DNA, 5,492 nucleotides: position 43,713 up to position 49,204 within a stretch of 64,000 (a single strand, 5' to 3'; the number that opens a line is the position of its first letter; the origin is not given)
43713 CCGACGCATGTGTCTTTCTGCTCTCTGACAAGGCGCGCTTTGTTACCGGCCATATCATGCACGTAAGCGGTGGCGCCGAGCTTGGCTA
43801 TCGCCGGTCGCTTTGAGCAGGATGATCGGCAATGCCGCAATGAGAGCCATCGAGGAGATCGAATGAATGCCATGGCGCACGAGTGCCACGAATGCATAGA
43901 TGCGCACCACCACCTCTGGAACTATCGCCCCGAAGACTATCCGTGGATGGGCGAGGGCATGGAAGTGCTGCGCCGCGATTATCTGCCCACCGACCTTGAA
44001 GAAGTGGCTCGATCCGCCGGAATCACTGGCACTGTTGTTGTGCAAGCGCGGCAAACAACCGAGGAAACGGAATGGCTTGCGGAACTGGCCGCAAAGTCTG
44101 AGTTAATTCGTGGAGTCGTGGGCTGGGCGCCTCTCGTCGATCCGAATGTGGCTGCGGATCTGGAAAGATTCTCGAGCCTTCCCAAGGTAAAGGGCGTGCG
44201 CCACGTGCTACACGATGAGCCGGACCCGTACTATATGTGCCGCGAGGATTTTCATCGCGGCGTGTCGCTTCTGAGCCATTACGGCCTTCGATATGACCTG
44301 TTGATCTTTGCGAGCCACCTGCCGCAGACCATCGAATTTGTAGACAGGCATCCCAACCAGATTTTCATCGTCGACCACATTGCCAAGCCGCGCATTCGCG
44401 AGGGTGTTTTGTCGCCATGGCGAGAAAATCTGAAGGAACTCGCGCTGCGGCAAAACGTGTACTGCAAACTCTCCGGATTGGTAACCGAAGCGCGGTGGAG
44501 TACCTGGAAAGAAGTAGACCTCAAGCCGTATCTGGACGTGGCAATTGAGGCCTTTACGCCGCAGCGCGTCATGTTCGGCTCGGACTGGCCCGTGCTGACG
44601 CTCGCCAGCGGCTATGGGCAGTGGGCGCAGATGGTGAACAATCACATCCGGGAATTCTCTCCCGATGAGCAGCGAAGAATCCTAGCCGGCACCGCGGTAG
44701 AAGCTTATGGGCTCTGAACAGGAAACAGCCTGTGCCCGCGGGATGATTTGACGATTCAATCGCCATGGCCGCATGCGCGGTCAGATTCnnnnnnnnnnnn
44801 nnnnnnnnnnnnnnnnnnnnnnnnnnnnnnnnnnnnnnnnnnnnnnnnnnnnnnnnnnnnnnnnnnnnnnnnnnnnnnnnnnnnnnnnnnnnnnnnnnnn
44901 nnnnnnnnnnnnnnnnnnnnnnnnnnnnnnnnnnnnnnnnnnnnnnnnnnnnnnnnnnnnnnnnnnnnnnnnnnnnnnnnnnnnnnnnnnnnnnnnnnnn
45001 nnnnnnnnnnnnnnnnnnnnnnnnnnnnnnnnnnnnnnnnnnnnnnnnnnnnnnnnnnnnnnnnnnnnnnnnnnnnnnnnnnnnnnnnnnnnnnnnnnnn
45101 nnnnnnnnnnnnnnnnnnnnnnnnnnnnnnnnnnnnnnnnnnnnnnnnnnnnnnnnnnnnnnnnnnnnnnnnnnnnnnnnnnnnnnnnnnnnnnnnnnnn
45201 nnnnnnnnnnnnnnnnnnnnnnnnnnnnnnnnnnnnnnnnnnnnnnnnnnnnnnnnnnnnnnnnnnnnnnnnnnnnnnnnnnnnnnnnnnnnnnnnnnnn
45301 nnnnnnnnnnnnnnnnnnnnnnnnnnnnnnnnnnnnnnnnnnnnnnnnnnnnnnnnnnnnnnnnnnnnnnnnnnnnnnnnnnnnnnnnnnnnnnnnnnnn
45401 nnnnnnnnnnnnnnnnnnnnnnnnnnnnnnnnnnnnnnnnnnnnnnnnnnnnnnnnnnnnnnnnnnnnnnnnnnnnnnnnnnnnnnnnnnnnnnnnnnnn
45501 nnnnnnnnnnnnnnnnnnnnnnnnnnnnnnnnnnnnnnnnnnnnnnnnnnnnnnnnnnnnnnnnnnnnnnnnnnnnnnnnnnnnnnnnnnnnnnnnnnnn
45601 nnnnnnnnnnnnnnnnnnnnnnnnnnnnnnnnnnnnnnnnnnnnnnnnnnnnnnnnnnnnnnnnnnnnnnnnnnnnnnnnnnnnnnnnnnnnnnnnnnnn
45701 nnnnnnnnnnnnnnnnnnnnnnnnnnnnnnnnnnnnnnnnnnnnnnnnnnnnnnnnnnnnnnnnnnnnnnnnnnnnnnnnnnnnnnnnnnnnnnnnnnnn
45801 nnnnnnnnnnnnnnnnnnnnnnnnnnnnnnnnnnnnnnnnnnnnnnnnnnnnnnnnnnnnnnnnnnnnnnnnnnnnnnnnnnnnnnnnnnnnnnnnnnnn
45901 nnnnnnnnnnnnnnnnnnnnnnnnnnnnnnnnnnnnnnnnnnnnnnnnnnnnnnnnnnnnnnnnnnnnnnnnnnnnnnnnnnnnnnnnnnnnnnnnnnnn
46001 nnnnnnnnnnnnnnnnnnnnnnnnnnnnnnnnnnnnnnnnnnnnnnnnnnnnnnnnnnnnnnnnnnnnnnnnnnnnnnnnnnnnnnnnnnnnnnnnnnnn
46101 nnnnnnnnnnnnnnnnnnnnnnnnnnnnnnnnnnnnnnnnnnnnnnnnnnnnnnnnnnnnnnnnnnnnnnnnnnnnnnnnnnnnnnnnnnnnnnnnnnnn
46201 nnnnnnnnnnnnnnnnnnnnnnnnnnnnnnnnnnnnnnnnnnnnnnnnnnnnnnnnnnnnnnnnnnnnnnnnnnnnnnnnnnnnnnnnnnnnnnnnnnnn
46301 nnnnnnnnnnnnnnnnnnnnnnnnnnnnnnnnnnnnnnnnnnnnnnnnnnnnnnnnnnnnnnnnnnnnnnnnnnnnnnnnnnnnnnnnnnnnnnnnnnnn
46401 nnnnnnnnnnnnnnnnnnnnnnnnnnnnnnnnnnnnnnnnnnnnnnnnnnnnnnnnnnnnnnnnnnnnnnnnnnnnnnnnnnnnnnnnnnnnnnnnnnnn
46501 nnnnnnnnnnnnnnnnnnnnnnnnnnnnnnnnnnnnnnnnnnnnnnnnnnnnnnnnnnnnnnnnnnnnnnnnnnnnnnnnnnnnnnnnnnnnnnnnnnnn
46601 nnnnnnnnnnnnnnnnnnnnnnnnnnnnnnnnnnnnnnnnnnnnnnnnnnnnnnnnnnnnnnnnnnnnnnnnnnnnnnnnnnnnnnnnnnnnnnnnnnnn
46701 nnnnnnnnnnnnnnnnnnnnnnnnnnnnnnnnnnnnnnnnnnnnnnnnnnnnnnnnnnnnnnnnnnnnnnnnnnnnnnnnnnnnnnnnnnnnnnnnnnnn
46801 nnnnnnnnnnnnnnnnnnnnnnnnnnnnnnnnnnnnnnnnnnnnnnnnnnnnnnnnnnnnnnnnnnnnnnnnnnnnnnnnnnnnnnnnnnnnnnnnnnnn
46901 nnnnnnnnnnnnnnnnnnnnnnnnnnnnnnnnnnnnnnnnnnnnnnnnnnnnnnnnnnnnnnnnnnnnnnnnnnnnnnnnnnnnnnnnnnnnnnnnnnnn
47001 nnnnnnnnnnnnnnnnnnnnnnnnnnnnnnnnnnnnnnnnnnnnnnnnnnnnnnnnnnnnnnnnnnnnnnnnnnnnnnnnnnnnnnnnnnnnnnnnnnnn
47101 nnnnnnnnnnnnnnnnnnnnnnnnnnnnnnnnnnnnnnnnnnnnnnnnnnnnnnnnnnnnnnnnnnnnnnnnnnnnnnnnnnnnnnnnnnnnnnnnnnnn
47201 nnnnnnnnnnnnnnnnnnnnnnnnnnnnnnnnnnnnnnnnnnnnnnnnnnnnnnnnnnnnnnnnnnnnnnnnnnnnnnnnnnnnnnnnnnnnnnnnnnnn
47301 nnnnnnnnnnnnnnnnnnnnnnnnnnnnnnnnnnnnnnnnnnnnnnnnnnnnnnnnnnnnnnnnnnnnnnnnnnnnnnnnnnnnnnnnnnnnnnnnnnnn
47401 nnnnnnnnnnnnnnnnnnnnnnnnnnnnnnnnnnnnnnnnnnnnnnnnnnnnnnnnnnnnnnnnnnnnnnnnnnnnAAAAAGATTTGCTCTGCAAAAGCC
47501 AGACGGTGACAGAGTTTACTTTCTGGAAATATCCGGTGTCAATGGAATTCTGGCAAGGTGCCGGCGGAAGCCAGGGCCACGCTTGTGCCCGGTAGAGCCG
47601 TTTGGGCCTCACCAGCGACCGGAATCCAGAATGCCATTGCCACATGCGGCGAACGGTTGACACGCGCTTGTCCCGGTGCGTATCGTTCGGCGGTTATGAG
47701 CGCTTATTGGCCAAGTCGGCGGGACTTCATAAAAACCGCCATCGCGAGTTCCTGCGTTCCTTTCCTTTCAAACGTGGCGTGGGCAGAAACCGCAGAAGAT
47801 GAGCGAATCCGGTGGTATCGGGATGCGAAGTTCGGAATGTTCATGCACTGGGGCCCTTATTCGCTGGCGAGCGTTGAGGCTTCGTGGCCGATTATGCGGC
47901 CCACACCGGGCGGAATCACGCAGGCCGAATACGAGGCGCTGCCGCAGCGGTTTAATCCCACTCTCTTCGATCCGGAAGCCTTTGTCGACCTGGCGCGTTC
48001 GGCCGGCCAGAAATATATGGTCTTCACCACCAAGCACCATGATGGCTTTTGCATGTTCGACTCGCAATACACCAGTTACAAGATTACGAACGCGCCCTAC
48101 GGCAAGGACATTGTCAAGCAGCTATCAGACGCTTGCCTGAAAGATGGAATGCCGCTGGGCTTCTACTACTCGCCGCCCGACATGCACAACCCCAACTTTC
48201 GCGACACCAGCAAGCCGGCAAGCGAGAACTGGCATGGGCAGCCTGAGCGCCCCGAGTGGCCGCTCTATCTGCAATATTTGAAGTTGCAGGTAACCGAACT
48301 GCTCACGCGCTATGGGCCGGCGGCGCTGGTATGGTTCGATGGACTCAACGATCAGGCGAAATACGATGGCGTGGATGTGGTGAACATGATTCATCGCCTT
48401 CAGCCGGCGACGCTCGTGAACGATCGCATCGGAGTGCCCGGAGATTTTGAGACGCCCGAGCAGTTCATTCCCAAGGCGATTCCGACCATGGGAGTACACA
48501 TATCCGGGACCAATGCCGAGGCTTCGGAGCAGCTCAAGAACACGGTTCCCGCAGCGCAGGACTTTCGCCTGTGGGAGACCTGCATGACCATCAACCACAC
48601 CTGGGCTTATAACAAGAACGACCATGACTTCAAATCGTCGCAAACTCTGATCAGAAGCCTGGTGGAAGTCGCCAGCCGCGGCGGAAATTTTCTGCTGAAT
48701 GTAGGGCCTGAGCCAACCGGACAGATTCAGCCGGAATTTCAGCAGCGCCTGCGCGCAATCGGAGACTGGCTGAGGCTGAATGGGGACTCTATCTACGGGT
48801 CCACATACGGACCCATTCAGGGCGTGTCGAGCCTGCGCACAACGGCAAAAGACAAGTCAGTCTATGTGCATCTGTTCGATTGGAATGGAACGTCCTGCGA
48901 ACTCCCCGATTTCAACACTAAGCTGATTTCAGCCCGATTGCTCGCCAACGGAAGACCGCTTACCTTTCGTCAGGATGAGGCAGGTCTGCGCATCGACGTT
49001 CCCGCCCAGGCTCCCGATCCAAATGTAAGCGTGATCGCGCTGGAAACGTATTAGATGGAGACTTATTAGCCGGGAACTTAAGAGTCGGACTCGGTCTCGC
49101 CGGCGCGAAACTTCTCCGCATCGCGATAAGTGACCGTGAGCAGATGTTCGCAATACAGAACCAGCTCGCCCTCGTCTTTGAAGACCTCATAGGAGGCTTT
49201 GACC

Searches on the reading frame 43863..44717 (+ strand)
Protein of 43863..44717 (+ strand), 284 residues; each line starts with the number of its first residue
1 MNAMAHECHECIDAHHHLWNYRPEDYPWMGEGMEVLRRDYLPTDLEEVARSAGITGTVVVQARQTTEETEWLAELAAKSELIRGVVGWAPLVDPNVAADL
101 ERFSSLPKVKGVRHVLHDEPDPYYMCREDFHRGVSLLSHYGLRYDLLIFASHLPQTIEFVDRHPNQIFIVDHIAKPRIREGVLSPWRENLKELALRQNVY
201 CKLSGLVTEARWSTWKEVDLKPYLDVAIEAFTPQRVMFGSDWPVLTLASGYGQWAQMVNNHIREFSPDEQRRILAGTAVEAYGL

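Call 65: search_protein_families(library=pfam, proteins=[window:43863-44717:+], max_evalue=0.0001)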
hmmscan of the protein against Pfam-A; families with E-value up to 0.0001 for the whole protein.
window:43863-44717:+ (284 aa): 1 family
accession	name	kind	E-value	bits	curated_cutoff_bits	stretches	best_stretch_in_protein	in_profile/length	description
PF04909.20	Amidohydro_2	-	1.5e-53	182.9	26.4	1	12-284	1-289/289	Amidohydrolase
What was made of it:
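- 43863..44717 (+): Amidohydrolase_2, L-fucono-1,5-lactonase-like. Pfam Amidohydro_2 1.5e-53 (call 65).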

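Call 81: search_protein_families(library=ncbifam, proteins=[window:43863-44717:+], max_evalue=0.00001)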
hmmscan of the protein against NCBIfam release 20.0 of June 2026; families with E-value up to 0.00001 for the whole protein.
window:43863-44717:+ (284 aa): 1 family
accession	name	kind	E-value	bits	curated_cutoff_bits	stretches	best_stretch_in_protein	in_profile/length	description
NF052480.1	FuconLaconase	equivalog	2.9e-80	269.9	400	1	12-284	3-286/287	L-fucono-1,5-lactonase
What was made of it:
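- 43863..44717 (+): The only NCBIfam hit is L-fucono-1,5-lactonase, 269.9 bits against a cutoff of 400 (call 81).
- On Classical oxidative L-fucose pathway: The window gene at 43863-44717 has L-fucono-1,5-lactonase as its sole NCBIfam hit, but at 269.9 bits against a cutoff of 400 (call 81).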

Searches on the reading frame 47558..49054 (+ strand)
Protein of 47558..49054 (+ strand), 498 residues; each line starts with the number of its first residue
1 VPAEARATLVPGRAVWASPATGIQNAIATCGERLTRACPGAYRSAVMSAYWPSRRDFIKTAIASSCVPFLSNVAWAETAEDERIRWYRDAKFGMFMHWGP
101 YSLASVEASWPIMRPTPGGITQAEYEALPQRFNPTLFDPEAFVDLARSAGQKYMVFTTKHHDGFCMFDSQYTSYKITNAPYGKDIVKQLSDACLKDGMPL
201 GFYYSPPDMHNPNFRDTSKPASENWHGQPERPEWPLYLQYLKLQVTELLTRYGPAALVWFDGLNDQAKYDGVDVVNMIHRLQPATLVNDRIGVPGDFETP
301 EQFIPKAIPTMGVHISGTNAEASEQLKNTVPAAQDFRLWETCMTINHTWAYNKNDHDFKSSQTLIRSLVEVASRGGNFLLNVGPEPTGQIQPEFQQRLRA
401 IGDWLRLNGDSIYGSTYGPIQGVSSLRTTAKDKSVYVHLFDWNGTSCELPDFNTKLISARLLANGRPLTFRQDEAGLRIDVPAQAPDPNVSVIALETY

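Call 4: search_protein_families(library=pfam, proteins=[window:47558-49054:+], max_evalue=0.01)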
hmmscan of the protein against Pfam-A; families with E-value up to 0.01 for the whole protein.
window:47558-49054:+ (498 aa): 1 family
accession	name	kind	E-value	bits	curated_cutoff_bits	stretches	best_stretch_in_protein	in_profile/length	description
PF01120.23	Alpha_L_fucos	-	1.7e-87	294.5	25.2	1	74-410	17-345/345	Alpha-L-fucosidase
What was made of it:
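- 47696..49054 (+): GH29 alpha-L-fucosidase with a twin-arginine-type signal. Pfam Alpha_L_fucos 1.7e-87 (call 4).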

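Call 5: search_protein_families(library=ncbifam, proteins=[window:47558-49054:+], max_evalue=0.01)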
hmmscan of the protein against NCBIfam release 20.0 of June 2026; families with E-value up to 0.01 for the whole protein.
window:47558-49054:+ (498 aa): 0 families
